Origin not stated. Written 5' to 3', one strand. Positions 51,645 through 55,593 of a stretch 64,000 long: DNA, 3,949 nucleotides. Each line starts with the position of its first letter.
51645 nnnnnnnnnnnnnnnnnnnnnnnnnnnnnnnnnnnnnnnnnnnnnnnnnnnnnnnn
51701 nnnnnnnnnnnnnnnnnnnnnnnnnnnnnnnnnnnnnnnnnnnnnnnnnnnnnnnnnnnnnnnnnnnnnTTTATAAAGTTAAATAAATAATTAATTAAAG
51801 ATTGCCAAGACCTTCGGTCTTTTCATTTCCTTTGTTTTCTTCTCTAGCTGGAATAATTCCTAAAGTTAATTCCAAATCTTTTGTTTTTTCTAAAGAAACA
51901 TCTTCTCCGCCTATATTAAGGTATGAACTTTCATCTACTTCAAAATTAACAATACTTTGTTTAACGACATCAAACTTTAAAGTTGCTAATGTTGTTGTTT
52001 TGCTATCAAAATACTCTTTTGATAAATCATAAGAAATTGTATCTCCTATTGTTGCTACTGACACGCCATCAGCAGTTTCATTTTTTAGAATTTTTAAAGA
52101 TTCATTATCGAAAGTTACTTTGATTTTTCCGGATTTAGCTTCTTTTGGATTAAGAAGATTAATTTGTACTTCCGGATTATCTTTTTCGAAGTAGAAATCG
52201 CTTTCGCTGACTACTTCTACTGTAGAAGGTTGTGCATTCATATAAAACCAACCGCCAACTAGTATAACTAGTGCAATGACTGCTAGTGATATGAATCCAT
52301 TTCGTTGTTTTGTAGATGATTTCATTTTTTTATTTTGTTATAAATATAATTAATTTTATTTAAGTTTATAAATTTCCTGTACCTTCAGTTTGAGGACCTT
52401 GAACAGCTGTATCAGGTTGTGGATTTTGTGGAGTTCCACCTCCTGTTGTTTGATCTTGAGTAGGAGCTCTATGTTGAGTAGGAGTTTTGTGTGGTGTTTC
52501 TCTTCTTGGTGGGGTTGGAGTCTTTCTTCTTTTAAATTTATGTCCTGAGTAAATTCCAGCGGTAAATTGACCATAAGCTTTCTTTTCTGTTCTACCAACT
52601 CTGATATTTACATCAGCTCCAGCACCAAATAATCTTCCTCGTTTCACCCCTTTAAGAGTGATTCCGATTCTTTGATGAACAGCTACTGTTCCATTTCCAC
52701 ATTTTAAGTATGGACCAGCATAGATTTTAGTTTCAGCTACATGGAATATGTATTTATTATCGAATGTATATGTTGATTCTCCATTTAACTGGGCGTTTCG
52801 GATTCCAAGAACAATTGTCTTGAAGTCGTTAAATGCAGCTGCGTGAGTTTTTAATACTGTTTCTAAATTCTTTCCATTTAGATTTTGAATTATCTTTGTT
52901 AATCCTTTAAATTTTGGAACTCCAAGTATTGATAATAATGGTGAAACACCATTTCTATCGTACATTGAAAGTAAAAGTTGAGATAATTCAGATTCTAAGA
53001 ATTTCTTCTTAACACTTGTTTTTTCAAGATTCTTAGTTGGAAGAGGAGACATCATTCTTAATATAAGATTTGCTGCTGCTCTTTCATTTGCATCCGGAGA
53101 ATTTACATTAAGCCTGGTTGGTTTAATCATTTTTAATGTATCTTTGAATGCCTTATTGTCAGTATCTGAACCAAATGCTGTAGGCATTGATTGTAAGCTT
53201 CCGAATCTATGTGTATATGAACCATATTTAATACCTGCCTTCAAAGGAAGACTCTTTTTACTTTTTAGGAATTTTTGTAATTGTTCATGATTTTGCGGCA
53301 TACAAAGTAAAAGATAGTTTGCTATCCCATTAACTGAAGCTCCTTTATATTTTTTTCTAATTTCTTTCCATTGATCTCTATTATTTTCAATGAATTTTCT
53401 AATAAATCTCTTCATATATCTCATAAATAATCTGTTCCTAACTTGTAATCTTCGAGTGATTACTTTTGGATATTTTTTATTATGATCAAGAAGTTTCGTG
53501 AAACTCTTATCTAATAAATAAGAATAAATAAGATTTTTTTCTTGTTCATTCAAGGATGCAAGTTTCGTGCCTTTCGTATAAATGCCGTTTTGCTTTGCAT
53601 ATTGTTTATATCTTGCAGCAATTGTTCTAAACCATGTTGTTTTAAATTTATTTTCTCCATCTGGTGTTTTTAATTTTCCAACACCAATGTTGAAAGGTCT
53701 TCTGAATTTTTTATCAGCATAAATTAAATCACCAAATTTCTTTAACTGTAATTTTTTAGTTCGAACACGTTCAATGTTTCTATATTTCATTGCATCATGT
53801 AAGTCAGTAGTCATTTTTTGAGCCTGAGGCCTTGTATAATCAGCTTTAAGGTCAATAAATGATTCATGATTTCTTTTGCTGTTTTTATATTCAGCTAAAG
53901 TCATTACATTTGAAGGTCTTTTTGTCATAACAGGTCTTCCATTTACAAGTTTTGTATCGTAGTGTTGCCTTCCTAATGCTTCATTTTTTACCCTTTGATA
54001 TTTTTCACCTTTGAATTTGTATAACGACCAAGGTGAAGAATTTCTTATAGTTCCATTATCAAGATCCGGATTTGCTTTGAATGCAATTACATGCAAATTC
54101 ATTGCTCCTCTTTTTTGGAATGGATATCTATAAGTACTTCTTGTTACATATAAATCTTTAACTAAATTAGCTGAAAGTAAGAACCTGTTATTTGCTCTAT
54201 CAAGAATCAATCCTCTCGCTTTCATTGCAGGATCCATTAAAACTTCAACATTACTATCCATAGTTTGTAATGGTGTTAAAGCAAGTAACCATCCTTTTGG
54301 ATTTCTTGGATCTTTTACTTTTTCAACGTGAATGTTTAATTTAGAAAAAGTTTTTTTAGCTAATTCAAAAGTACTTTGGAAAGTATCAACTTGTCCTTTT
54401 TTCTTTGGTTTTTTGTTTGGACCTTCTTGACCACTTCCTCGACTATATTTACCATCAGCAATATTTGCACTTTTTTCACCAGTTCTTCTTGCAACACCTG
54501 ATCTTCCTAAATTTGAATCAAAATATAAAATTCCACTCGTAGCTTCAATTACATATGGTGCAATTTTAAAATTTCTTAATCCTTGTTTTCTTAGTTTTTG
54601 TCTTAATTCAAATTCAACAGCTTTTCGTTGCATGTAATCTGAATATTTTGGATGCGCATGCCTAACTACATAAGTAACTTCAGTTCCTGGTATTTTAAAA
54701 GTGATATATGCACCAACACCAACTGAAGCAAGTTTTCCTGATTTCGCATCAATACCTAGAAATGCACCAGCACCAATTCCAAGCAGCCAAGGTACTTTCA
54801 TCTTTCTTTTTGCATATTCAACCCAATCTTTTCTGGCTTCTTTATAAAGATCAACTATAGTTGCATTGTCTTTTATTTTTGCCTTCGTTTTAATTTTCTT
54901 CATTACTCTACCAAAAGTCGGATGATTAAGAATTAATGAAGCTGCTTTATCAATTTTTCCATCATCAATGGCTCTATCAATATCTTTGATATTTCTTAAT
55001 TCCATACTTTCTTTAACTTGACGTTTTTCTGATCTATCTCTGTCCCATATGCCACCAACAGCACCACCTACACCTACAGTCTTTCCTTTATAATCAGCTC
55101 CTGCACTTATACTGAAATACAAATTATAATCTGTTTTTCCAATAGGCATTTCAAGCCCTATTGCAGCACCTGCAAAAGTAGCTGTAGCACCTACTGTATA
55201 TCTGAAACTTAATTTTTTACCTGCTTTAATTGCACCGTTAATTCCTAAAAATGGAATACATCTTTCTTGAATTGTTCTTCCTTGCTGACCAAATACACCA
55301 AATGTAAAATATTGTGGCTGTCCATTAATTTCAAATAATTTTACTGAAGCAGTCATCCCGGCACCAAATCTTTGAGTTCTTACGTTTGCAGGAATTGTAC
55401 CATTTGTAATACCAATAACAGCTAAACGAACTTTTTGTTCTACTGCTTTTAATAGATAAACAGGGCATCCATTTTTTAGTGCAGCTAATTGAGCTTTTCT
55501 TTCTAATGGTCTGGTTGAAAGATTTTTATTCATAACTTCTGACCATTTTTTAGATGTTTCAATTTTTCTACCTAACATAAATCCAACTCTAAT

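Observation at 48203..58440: Orphan three-gene operon encoding a basic giant protein, a small membrane anchor and an acidic giant secreted protein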

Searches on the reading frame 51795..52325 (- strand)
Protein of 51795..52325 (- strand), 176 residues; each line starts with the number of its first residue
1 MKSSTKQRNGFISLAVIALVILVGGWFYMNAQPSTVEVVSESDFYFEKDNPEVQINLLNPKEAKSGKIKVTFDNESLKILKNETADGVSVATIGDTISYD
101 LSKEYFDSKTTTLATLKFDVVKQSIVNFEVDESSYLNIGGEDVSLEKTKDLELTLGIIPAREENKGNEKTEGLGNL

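Call 8: search_protein_families(library=pfam, proteins=[window:51795-52325:-], max_evalue=1)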
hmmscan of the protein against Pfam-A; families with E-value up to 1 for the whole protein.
window:51795-52325:- (176 aa): 4 families
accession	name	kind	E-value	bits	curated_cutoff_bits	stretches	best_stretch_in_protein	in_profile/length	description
PF11346.13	DUF3149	-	0.001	19.1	23.2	1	9-28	9-28/40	Protein of unknown function (DUF3149)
PF05351.17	GMP_PDE_delta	-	0.0029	18.1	25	1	52-136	6-86/155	GMP-PDE, delta subunit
PF20377.3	DUF6672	-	0.073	13.3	24.3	1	3-101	2-85/152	Family of unknown function (DUF6672)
PF13755.11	Sensor_TM1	-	0.18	12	26.6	1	12-31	17-36/68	Sensor N-terminal transmembrane domain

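Call 30: search_solved_structures(query=A3, max_evalue=10, show_alignments=2)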
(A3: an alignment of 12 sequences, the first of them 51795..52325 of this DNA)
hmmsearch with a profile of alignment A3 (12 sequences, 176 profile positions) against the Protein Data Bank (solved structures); distinct sequences matched with E-value up to 10: 20.
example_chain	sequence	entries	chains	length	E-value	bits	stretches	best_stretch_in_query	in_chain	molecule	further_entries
9o4e_A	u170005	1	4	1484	0.34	13.5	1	54-116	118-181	AVAST type 2 anti-phage system protein Avs2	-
7sqk_A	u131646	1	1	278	0.56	12.8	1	109-164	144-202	HAUS augmin-like complex subunit 1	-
3oe3_A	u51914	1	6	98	0.57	12.8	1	42-101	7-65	Putative periplasmic protein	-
9uyn_A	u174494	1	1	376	0.8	12.3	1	27-97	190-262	Beta-arrestin-1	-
6up7_B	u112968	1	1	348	0.92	12.1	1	27-97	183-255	Beta-arrestin-1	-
8as2_A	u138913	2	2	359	0.98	12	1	27-97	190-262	Beta-arrestin-1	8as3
9uco_A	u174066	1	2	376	1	11.9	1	27-97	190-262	Beta-arrestin-1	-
9uyh_A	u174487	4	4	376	1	11.9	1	27-97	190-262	Beta-arrestin-1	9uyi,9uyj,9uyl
9bt8_B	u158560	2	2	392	1.1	11.9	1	27-97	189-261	Beta-arrestin-1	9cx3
9cx9_A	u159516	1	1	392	1.1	11.9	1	27-97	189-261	Beta-arrestin-1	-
9zzo_C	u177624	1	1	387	1.1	11.9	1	27-97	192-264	Isoform 1B of Beta-arrestin-1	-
6u1n_C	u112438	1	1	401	1.1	11.9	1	27-97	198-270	Beta-arrestin-1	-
9ijs_C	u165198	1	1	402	1.1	11.9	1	27-97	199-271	Beta-arrestin-1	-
9ijr_C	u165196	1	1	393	1.1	11.8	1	27-97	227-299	Beta-arrestin-1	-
8hst_A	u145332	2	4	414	1.2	11.8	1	27-97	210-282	Beta-arrestin-1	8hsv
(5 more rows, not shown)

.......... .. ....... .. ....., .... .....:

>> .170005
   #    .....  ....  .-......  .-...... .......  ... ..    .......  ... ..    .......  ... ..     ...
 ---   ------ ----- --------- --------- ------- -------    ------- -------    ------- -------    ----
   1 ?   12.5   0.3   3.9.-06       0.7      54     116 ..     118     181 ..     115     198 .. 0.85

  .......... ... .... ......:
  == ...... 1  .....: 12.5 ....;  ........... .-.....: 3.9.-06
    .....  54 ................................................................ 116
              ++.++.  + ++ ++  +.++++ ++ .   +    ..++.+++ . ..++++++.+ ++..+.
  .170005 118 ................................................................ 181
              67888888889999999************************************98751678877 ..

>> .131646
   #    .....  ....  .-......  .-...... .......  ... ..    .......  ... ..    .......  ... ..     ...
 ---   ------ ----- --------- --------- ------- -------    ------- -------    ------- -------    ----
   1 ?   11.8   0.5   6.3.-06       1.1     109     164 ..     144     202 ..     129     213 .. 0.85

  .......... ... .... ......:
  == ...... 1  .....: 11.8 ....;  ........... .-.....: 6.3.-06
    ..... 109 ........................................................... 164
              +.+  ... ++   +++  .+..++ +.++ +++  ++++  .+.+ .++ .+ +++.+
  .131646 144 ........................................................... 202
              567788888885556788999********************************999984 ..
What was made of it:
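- On Cohesin-dockerin system: The PDB cohesin match has E 1.2 (call 30).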

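Call 38: search_protein_families(library=ncbifam, proteins=[window:51795-52325:-], max_evalue=1)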
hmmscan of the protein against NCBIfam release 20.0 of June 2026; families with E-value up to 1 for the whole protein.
window:51795-52325:- (176 aa): 1 family
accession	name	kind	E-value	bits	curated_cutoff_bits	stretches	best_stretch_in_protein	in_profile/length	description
NF053816.1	List_LCP_LPXTG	equivalog_domain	0.0054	16.7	175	1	51-100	43-90/179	putative cellulose-binding protein LCP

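Call 39: search_protein_families(library=phrogs, proteins=[window:51795-52325:-], max_evalue=1)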
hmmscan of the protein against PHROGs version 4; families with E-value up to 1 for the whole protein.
window:51795-52325:- (176 aa): 3 families
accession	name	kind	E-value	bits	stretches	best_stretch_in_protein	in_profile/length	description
phrog_6996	-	unknown function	0.021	16.3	1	33-53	50-70/83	-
phrog_27501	-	unknown function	0.075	14.2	1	40-158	46-156/185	-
phrog_33930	-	unknown function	0.28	12.4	1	103-132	6-35/53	-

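Call 85: search_protein_families(library=pfam, alignment_id=A3, max_evalue=1)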
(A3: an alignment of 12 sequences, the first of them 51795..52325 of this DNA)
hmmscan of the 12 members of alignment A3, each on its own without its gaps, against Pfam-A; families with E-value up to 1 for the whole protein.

A. member 1, window:51795-52325:- (176 aa): 4 families
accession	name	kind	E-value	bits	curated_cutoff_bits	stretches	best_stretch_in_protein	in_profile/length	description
PF11346.13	DUF3149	-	0.001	19.1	23.2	1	9-28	9-28/40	Protein of unknown function (DUF3149)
PF05351.17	GMP_PDE_delta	-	0.0029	18.1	25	1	52-136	6-86/155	GMP-PDE, delta subunit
PF20377.3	DUF6672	-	0.073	13.3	24.3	1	3-101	2-85/152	Family of unknown function (DUF6672)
PF13755.11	Sensor_TM1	-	0.18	12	26.6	1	12-31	17-36/68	Sensor N-terminal transmembrane domain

B. families by the number of members that match (of 12 scanned): 26 families (the first 25 are shown)
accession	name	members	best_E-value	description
PF05351.17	GMP_PDE_delta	3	0.0029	GMP-PDE, delta subunit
PF20602.3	pAdhesive_8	2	0.0046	Putative adhesive domain (group 8)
PF04634.17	YezG-like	2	0.021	Immunity protein YezG-like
PF17140.10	DUF5113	2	0.024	Domain of unknown function (DUF5113)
PF17800.7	NPL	2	0.094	Nucleoplasmin-like domain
PF06480.20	FtsH_ext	2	0.1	FtsH Extracellular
PF11346.13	DUF3149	1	0.001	Protein of unknown function (DUF3149)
PF00963.24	Cohesin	1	0.0018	Cohesin domain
PF02752.27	Arrestin_C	1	0.0051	Arrestin (or S-antigen), C-terminal domain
PF09581.16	Spore_III_AF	1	0.0087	Stage III sporulation protein AF (Spore_III_AF)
PF20074.4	DUF6470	1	0.034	Family of unknown function (DUF6470)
PF04442.19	CtaG_Cox11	1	0.039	Cytochrome c oxidase assembly protein CtaG/Cox11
PF18967.5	PycTM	1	0.045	Pycsar effector protein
PF07850.20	Renin_r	1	0.048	Renin receptor-like transmembrane spanning segment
PF18062.7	RE_AspBHI_N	1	0.049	Restriction endonuclease AspBHI N-terminal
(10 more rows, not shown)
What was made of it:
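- On Cohesin-dockerin system: Cohesin reached E 0.0018 in 1 of 12 ORF2 homologues (call 85).
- Closest known: Cellulosome cohesin-dockerin assembly on membrane- or wall-anchored scaffoldins. Same: The ORF2 ectodomain gives weak cohesin-like hits (calls 30, 85).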

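Call 93: search_protein_families(library=padloc, proteins=[window:51795-52325:-], max_evalue=0.01)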
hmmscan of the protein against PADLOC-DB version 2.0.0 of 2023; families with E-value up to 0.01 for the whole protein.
window:51795-52325:- (176 aa): 0 families

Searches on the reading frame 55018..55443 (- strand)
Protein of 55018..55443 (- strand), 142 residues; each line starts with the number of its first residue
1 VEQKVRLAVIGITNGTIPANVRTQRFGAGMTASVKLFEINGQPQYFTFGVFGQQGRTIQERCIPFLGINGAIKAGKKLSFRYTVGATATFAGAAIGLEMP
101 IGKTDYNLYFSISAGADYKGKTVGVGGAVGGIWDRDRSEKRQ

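Call 101: search_protein_families(library=pfam, proteins=[window:55018-55443:-], max_evalue=1)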
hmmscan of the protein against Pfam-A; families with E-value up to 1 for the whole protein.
seq(142 aa): 0 families

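Call 103: search_solved_structures(query=A7, max_evalue=10, show_alignments=2)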
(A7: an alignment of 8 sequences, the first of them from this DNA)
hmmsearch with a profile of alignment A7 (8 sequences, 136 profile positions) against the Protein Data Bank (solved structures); distinct sequences matched with E-value up to 10: 6.
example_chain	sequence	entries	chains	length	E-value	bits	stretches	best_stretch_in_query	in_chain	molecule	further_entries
7mcc_A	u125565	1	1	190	0.15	15.4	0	62-87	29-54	AI-designed TIM-barrel F2C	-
7smj_A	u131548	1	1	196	0.42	14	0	62-87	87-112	AI-designed TIM-barrel F2N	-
8uzl_A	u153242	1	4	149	0.46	13.9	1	55-130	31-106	Designed Transmembrane beta-barrel TMB10_163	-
8sl0_A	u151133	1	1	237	0.83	13.1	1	39-77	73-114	Gasdermin bGSDM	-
7n51_A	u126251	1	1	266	0.84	13.1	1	39-76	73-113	Gasdermin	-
8vb2_A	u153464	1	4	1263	3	11.3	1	39-113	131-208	Tetrameric ejection protein (gp48)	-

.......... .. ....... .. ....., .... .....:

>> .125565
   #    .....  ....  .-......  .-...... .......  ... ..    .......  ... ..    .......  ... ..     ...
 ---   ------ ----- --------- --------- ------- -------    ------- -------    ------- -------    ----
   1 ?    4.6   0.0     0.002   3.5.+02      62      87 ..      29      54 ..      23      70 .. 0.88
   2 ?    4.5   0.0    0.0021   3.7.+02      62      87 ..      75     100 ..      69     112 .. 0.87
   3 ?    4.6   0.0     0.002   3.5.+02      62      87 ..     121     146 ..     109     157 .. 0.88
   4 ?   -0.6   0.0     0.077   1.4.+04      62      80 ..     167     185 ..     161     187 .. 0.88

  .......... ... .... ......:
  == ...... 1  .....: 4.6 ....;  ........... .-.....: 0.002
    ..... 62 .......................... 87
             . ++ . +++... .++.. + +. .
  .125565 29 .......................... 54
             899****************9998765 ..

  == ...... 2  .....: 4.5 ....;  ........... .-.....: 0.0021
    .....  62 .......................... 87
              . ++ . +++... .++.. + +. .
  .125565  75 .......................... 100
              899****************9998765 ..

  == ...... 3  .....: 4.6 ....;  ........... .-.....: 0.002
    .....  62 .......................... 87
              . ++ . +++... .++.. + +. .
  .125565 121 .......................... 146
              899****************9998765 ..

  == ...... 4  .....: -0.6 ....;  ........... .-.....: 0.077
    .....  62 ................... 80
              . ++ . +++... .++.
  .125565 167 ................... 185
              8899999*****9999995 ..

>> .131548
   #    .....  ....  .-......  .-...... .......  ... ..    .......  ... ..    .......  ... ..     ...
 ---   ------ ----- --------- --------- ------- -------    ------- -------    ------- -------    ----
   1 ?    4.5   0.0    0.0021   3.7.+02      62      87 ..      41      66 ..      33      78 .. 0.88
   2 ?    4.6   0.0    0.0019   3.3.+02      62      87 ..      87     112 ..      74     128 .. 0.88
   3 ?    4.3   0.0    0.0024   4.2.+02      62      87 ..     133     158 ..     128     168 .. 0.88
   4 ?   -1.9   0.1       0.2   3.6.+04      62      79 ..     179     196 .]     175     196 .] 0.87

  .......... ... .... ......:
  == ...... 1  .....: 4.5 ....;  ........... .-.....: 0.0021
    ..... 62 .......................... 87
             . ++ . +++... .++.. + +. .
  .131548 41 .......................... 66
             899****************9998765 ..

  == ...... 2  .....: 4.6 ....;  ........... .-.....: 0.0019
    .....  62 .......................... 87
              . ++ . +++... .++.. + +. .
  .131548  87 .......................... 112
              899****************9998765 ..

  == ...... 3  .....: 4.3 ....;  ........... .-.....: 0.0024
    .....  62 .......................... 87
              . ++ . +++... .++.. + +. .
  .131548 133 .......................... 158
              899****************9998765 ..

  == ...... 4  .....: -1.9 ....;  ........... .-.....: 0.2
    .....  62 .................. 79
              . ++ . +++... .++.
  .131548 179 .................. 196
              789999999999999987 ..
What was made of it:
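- Non-significant PDB leads are a designed transmembrane beta-barrel and a bacterial gasdermin (call 103).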
